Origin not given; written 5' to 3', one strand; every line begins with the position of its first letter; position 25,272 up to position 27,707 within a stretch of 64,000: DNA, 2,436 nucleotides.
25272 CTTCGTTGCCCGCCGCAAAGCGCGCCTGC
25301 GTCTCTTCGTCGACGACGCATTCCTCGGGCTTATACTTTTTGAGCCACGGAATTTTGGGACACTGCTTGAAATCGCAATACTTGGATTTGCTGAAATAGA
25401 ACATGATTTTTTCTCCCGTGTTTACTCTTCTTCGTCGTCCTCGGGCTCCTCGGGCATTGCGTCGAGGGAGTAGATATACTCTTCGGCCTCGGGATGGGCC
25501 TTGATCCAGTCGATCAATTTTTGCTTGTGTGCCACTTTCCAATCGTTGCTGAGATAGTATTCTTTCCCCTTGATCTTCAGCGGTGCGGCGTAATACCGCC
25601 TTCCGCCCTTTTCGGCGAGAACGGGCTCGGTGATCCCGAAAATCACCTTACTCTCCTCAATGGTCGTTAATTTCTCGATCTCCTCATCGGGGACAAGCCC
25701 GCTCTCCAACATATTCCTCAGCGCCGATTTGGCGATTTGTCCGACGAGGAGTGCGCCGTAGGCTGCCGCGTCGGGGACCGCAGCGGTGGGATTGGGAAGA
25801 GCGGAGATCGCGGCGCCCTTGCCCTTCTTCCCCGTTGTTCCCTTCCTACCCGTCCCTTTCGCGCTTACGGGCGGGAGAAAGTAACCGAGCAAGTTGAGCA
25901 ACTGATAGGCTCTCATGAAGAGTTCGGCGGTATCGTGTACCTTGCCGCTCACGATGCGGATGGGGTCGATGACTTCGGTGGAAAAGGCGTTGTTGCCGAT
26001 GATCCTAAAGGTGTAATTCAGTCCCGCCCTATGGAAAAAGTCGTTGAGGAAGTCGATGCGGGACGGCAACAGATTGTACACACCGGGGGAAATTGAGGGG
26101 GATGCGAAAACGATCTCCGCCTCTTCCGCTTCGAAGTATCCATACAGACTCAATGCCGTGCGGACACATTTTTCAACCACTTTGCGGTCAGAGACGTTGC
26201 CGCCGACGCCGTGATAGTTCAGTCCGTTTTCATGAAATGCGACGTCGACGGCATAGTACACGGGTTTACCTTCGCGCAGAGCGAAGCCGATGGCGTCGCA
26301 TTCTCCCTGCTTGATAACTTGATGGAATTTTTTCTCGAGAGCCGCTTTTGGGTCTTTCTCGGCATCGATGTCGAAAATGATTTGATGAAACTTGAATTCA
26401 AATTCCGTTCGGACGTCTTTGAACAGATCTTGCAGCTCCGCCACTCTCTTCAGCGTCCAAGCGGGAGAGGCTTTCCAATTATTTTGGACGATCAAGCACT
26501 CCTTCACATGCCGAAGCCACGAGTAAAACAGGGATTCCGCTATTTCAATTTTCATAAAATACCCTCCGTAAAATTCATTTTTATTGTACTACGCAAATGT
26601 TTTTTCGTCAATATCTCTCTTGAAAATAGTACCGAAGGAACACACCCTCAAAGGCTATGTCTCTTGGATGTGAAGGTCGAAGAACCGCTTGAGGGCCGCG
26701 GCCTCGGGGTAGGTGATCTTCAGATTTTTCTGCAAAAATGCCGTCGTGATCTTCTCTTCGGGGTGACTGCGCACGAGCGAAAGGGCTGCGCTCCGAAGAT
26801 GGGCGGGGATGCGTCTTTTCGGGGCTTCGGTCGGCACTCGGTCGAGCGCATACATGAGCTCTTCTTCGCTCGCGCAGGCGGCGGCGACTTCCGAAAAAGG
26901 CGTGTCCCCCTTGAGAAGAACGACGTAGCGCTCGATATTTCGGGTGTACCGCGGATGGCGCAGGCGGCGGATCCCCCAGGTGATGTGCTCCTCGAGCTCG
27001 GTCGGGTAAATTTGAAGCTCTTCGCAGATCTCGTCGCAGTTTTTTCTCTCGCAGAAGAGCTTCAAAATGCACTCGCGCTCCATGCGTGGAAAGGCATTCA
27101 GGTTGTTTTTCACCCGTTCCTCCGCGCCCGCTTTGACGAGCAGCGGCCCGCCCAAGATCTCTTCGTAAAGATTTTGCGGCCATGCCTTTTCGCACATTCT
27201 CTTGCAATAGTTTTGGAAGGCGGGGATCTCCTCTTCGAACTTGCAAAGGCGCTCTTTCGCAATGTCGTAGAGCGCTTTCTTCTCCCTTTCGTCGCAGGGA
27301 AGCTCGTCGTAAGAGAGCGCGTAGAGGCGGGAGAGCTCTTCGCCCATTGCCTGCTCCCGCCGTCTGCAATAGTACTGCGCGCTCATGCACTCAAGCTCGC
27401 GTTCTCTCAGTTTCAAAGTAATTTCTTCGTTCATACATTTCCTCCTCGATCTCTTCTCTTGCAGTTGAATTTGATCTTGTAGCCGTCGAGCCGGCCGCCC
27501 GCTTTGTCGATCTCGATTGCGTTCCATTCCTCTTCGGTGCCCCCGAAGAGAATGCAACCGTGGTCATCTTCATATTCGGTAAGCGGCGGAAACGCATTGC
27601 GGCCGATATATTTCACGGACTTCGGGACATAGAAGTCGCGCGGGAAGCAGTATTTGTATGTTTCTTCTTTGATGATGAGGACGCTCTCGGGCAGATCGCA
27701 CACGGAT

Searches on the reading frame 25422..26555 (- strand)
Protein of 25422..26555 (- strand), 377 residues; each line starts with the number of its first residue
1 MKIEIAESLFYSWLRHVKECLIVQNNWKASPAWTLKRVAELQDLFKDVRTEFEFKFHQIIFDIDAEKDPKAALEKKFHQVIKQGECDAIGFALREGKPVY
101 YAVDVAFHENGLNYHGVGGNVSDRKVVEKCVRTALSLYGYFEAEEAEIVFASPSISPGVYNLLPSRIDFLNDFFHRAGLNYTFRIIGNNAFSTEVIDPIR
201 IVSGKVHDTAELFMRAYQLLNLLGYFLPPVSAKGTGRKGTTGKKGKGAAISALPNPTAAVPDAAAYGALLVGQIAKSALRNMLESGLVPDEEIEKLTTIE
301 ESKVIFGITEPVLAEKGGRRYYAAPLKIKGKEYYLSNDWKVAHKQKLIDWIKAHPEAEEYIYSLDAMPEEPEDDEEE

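Call 34: search_protein_families(library=pfam, proteins=[window:25422-26555:-], max_evalue=0.01)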
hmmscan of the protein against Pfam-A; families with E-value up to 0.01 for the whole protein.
window:25422-26555:- (377 aa): 0 families

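Call 35: search_protein_families(library=padloc, proteins=[window:25422-26555:-], max_evalue=0.01)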
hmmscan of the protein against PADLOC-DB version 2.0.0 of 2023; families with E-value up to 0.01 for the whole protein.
window:25422-26555:- (377 aa): 0 families

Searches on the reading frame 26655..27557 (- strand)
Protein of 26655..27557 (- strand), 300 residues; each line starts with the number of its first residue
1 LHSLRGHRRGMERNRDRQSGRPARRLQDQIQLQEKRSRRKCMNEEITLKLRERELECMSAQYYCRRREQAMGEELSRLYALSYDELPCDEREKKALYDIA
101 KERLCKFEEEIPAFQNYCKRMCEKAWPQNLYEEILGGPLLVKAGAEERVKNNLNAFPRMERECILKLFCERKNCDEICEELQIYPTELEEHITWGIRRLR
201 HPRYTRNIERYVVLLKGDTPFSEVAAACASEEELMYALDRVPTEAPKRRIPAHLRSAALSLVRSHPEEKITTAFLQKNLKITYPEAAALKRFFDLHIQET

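Call 34: search_protein_families(library=pfam, proteins=[window:26655-27557:-], max_evalue=0.01)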
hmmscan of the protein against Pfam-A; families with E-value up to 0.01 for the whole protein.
window:26655-27557:- (300 aa): 0 families

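Call 35: search_protein_families(library=padloc, proteins=[window:26655-27557:-], max_evalue=0.01)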
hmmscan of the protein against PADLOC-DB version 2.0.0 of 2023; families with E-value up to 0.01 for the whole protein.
window:26655-27557:- (300 aa): 0 families
